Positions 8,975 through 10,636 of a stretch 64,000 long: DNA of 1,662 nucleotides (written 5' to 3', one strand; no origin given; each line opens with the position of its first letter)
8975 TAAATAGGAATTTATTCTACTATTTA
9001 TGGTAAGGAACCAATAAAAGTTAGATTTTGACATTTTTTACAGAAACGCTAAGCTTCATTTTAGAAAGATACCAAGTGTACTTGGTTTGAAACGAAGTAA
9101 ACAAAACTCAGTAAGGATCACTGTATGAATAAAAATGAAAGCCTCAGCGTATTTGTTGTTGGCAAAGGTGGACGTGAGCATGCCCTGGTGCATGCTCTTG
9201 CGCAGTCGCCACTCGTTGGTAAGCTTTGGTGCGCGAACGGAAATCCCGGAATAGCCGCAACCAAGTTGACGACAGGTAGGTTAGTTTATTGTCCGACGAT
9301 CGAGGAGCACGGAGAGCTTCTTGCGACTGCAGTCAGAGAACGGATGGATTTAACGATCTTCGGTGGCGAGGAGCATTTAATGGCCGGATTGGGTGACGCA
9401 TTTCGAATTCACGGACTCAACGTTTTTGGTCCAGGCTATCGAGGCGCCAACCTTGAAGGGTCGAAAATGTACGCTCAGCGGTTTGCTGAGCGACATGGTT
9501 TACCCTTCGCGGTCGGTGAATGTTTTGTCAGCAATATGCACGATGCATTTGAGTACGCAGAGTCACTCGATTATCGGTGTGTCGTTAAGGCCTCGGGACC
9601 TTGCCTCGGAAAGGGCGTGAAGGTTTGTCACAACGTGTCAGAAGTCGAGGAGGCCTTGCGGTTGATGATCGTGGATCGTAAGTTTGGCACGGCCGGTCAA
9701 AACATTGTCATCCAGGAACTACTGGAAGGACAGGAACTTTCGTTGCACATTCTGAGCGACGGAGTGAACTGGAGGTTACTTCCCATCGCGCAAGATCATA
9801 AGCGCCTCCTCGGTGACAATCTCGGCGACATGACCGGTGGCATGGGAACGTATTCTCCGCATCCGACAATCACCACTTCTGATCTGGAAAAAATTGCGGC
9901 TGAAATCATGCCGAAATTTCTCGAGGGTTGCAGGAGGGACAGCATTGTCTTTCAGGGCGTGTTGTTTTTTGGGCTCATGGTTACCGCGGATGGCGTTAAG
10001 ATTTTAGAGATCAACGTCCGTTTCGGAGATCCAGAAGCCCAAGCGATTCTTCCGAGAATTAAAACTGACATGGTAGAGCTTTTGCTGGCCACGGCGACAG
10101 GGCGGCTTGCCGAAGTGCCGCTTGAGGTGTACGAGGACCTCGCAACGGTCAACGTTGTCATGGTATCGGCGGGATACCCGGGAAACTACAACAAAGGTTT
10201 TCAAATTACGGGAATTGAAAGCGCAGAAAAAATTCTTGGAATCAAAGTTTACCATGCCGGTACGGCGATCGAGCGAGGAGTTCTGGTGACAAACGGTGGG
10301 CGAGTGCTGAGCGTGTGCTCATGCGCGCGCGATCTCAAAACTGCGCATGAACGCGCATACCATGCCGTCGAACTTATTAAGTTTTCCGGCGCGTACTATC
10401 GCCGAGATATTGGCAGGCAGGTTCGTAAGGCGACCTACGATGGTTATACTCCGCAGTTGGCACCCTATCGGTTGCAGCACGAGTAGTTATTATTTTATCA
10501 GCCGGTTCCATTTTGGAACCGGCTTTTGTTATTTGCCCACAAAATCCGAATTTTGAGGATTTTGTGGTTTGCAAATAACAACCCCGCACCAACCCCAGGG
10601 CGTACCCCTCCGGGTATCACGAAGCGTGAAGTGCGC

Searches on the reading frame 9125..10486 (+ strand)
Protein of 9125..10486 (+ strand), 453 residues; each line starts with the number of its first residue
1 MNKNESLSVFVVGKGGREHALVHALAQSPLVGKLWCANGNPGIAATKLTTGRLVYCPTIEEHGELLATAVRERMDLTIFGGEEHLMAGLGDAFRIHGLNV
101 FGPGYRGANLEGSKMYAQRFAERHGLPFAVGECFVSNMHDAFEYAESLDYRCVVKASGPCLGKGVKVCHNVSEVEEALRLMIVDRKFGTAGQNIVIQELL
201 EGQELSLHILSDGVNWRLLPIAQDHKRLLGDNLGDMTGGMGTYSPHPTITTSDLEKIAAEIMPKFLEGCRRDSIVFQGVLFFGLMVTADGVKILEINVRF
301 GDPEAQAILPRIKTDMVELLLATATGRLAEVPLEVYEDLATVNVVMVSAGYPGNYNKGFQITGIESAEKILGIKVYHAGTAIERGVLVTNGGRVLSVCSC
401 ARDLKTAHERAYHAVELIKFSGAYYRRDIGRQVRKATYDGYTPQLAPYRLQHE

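Call 58: search_protein_families(library=pfam, proteins=[window:9125-10486:+], max_evalue=0.001)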
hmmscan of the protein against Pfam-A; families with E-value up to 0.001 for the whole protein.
window:9125-10486:+ (453 aa): 5 families
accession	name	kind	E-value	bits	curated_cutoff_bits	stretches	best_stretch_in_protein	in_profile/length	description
PF01071.24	GARS_A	-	2.5e-56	191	27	1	112-305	1-194/194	Phosphoribosylglycinamide synthetase, ATP-grasp (A) domain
PF02843.22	GARS_C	-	9e-31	106.5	34.8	1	341-431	1-91/92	Phosphoribosylglycinamide synthetase, C domain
PF02844.21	GARS_N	-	1.7e-24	86.9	29.5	1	8-111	2-100/100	Phosphoribosylglycinamide synthetase, N domain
PF02655.19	ATP-grasp_3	-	9.3e-07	29.5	23.2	1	145-301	27-158/160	ATP-grasp domain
PF02786.22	CPSase_L_D2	-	2.1e-05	24.6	19.8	1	117-214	5-104/211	Carbamoyl-phosphate synthase L chain, ATP binding domain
